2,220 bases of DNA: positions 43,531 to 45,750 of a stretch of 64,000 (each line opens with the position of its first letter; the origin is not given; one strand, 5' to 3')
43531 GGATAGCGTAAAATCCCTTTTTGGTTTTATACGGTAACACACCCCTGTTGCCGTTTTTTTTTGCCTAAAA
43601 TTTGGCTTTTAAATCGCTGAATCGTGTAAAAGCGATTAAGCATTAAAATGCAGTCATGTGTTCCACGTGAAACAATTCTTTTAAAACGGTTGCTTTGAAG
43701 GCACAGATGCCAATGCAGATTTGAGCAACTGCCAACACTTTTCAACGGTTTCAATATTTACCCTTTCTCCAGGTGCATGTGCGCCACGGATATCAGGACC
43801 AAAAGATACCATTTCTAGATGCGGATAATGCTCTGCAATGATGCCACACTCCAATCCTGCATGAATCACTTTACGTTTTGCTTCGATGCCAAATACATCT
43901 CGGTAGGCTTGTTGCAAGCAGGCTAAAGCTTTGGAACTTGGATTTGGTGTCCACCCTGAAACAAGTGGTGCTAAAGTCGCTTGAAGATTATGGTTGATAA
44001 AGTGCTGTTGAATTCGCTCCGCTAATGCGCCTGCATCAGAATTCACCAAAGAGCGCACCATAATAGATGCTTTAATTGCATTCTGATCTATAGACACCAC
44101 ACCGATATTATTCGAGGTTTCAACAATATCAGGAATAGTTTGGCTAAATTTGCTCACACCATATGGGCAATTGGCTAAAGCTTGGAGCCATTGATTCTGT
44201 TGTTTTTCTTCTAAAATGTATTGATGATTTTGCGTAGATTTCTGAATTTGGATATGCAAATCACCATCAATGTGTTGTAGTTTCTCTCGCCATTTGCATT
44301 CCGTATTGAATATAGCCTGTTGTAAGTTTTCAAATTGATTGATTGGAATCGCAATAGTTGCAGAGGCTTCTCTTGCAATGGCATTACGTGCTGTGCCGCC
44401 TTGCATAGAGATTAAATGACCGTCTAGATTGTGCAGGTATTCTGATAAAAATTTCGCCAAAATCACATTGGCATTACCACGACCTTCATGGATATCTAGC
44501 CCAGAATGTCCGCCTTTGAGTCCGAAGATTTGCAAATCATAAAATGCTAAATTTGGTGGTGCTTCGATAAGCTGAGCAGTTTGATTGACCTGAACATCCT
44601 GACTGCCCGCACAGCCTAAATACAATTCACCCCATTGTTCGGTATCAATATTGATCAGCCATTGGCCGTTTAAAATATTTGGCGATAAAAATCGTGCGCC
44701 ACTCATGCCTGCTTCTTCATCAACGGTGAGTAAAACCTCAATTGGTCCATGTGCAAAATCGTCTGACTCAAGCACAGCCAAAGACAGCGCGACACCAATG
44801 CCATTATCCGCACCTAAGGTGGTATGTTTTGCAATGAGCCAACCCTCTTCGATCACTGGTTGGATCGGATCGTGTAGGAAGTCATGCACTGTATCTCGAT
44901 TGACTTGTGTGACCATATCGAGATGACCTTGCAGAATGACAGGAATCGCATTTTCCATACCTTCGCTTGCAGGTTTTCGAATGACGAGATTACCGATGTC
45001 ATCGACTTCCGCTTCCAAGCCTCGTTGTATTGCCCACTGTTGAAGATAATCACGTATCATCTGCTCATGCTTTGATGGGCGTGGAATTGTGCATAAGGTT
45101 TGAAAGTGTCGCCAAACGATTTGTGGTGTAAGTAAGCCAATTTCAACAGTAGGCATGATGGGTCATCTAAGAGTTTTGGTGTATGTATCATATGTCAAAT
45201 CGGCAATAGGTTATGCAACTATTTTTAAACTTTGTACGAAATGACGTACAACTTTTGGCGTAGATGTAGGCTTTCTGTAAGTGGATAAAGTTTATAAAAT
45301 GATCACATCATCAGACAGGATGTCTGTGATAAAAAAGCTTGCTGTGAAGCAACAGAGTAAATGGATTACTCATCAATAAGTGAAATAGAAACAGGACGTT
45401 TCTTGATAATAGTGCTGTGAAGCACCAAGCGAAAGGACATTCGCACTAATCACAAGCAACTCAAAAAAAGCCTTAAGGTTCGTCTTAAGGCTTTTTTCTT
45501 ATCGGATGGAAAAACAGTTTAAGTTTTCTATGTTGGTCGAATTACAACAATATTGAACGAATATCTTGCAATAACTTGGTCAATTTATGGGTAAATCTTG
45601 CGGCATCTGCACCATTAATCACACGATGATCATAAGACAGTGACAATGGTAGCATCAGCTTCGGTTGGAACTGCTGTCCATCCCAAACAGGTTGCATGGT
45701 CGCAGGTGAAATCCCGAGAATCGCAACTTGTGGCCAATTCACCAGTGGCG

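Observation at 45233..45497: Candidate GacA-controlled Rsm/Csr-type small RNA between pepD and aceF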

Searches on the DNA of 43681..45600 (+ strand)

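Call 4: search_rna_families(source=window, start=45100, end=45600, threshold=evalue, max_evalue=10, show_alignments=5)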
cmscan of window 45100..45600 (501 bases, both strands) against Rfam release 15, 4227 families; matches with E-value up to 10: 15.
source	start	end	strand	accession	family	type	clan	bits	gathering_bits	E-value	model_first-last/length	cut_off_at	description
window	45462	45530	-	RF01859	Phe_leader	Cis-reg; leader;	-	23.2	55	0.15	1-125/125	no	Phenylalanine leader peptide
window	45461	45531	-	RF00506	Thr_leader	Cis-reg; leader;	-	23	55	0.047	1-118/118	no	Threonine operon leader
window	45440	45500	+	RF00506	Thr_leader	Cis-reg; leader;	-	21.8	55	0.092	1-118/118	no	Threonine operon leader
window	45454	45578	-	RF00121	MicC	Gene; sRNA;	-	21.4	90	0.88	1-123/123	no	MicC RNA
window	45429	45497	+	RF02844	RefA9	Gene; antisense;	-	21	49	0.84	1-64/64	no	Enterococcus sRNA A9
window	45380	45501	+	RF02449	ncr1015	Gene; sRNA;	-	20.9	60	1.8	1-121/121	no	Bacillus sRNA ncr1015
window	45429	45497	+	RF02057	STnc40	Gene; sRNA;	-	19.7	45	0.73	1-70/70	no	Salmonella enterica sRNA STnc40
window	45330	45408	-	RF02846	Ref84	Gene; antisense;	-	19.4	52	6.2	1-87/87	no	Enterococcus sRNA 84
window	45244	45313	-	RF02752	ES056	Gene; sRNA;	-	17.4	43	2.6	1-92/92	no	ES056 sRNA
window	45399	45478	-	RF00238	ctRNA_pND324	Gene; antisense;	-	17.2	45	9.7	1-86/86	no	ctRNA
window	45470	45502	-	RF02418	Spd-sr07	Gene; sRNA;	-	16.9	55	6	16-63/63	no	Streptococcus sRNA Spd-sr07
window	45464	45497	+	RF04099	MIR837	Gene; miRNA;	-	16.5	117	1.9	1-122/122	no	MIR837 microRNA precursor family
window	45313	45380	-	RF01259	snR63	Gene; snRNA; snoRNA; CD-box;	CL00061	13.9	50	0.25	1-255/255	no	Small nucleolar RNA snR63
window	45418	45564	+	RF01496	Afu_182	Gene; sRNA;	-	12.2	65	9.8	1-195/195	no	A. fumigatus sRNA Afu_182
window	45381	45402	-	RF01952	SOX2OT_exon2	Gene; lncRNA;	-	11.5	45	4.9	48-69/69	no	SOX2 overlapping transcript exon 2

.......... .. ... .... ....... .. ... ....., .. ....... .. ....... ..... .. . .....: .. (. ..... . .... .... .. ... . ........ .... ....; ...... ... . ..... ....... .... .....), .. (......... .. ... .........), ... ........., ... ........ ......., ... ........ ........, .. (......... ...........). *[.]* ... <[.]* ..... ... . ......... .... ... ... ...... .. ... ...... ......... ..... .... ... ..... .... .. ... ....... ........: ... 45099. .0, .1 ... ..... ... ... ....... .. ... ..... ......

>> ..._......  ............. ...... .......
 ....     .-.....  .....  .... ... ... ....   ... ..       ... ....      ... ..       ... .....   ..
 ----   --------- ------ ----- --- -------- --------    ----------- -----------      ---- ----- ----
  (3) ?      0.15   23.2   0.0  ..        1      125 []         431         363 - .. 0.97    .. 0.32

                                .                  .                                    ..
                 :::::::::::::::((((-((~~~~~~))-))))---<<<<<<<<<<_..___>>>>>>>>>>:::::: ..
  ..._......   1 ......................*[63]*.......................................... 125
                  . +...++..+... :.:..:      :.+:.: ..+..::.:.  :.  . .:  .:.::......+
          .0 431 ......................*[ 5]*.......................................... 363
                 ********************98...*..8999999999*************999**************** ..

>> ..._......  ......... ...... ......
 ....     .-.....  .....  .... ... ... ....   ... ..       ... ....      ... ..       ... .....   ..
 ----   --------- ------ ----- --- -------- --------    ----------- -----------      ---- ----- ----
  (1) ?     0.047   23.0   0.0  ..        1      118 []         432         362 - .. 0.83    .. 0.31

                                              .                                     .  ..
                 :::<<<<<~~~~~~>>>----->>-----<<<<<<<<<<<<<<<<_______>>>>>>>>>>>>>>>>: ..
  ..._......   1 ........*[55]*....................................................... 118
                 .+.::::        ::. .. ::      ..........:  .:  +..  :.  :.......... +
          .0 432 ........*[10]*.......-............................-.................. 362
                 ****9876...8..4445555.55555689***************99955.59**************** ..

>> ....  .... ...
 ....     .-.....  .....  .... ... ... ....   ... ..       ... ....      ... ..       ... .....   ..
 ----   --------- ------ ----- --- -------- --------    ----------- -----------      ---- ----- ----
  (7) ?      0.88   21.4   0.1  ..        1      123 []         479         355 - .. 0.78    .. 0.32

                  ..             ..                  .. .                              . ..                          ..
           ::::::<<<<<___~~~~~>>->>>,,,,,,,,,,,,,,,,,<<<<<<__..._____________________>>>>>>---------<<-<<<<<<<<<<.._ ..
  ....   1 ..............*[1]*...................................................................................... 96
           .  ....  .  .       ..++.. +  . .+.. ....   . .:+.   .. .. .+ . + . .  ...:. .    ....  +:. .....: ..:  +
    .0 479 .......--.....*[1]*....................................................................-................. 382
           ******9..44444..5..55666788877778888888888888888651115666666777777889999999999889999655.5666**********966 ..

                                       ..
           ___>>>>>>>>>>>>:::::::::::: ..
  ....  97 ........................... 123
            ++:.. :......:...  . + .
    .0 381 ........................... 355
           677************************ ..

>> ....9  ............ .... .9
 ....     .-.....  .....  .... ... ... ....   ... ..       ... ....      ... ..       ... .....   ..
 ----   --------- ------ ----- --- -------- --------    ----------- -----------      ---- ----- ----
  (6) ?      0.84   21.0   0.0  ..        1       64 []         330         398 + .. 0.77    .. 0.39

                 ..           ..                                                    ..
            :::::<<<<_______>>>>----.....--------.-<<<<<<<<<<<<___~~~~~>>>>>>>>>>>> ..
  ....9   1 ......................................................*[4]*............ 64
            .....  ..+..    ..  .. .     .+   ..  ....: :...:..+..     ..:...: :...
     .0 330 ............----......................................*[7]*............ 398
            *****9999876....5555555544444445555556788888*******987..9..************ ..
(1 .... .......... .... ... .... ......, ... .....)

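Call 74: build_rna_model(alignment_id=A3, structure=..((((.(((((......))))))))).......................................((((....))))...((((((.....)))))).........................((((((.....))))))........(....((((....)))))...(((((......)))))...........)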
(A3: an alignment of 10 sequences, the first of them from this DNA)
Model R1 built from alignment A3 (10 sequences, 196 columns); structure: as given.
model positions 151; base pairs 35; branch points 5; effective number of sequences 1.15; information 0.59 bits per position. Calibrated on 0.2 Mb of random sequence (short: E-values are rough).
structure used (alignment columns):
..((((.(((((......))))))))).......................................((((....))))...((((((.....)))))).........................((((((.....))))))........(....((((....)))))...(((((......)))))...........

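Call 75: search_with_rna_model(model_id=R1, sources=[window, L001, L002, L003, L004, L005, L006, L016, L017, L018, L019, L020, L021, L022, L025, L026, L028, L030, L031, L032, L033, L034], max_evalue=10, make_alignment=false)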
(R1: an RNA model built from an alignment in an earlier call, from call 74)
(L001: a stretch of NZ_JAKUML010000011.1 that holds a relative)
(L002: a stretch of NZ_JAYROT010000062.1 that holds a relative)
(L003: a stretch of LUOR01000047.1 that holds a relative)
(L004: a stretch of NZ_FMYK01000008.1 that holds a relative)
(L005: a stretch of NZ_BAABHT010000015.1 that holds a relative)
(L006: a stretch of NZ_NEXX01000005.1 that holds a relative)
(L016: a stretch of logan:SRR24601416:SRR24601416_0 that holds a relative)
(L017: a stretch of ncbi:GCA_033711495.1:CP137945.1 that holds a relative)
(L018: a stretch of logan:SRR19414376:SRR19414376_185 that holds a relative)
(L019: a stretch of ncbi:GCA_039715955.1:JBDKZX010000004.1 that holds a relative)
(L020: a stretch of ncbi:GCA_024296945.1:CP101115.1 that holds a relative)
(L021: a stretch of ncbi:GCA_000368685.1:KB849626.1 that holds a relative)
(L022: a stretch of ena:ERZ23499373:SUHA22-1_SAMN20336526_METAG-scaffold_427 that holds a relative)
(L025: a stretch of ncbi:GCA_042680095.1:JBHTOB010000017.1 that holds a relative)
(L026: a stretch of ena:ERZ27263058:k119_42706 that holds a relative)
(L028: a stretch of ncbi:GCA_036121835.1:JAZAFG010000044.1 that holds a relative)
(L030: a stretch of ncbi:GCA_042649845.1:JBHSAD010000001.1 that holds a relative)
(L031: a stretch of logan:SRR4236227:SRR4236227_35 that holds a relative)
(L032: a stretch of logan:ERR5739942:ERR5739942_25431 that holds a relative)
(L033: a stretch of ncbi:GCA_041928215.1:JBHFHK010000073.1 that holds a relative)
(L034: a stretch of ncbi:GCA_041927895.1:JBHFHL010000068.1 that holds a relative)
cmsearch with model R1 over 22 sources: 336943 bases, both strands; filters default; matches with E-value up to 10: 16.
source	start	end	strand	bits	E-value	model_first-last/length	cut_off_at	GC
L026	4773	4923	-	186.7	9e-44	1-151/151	no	0.38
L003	3703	3853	-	186.1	1.3e-43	1-151/151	no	0.38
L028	4752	4902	-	186.1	1.3e-43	1-151/151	no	0.38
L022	5764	5914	-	185.8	1.5e-43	1-151/151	no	0.37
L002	3702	3852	-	184.8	2.7e-43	1-151/151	no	0.38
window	45305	45455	+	183.7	5e-43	1-151/151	no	0.38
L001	3703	3853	-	183.3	6.2e-43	1-151/151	no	0.4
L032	4829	4982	-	147.7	3.9e-34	1-151/151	no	0.42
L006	2131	2289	-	135.1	5e-31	1-151/151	no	0.39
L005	55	241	-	129.9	9.2e-30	1-151/151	no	0.38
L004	3684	3842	-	123.6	3.4e-28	1-151/151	no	0.41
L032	3938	4104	+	17.5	0.052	1-151/151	no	0.39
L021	13109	13178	-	13.2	0.58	1-151/151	no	0.37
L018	19065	19186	-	10.2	3.2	1-151/151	no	0.34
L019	19065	19186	-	10.2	3.2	1-151/151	no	0.34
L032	7467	7566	-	9.7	4.2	1-151/151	no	0.33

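Call 80: search_rna_families(source=L032, start=4770, end=5070, threshold=evalue, max_evalue=10)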
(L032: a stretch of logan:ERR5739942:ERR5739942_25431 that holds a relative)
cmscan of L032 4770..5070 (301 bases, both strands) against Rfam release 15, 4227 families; matches with E-value up to 10: 2.
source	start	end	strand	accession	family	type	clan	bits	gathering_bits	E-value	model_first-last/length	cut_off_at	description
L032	4778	4813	-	RF01687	Acido-Lenti-1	Gene; sRNA;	-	12.2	37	2.3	1-46/46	no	Acido-Lenti-1 RNA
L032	4785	4881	-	RF02377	SurA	Gene; sRNA;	-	10.5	100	1.3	1-279/279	no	SurA sRNA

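Call 81: search_rna_families(source=L005, start=1, end=330, threshold=evalue, max_evalue=10)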
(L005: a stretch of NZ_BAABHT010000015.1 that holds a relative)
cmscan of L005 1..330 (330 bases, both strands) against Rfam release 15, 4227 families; matches with E-value up to 10: 11.
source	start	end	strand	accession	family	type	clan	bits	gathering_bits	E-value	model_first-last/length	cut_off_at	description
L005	1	48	+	RF00506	Thr_leader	Cis-reg; leader;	-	25.5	55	0.0079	70-118/118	5'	Threonine operon leader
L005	9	67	-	RF00506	Thr_leader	Cis-reg; leader;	-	25.3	55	0.0087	1-118/118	no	Threonine operon leader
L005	91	197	-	RF04327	snoMe28S-A3420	Gene; snRNA; snoRNA; CD-box;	-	20.1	60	5.5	1-98/98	no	Drosophila C/D box small nucleolar RNA snoMe28S-A3420 family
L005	171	240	-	RF01594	snoR18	Gene; snRNA; snoRNA; CD-box;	-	19.1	55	8.4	1-90/90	no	small nucleolar RNA snoR18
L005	166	223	-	RF01159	snoU18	Gene; snRNA; snoRNA; CD-box;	CL00047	18.3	47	1.6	1-71/71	no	Small nucleolar RNA U18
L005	9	115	-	RF00378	Qrr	Gene; sRNA;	-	18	50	0.66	1-108/108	no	Qrr RNA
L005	182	306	-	RF02053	STnc430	Gene; sRNA;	-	17.6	47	2.1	1-162/162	no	Enterobacterial sRNA STnc430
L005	259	330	+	RF01504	Afu_254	Gene; sRNA;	-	16.2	60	2.7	1-72/158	3'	A. fumigatus sRNA Afu_254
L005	211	257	-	RF00526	snoMe28S-U3344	Gene; snRNA; snoRNA; CD-box;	-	15.8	50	6.1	1-83/83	no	Small nucleolar RNA Me28S-U3344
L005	164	208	-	RF00749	mir-208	Gene; miRNA;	-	14.8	56.4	1.5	1-77/77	no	mir-208 microRNA precursor family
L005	193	225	-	RF01170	snoU61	Gene; snRNA; snoRNA; CD-box;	CL00067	13.7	55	4.6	1-84/84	no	Small nucleolar RNA U61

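Call 82: search_dna_similar(query=window:45225-45500:+, collection=plasmids, mode=distant, max_evalue=0.001, max_rows=10)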
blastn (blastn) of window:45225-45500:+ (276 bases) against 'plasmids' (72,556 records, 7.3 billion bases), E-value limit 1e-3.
No match.
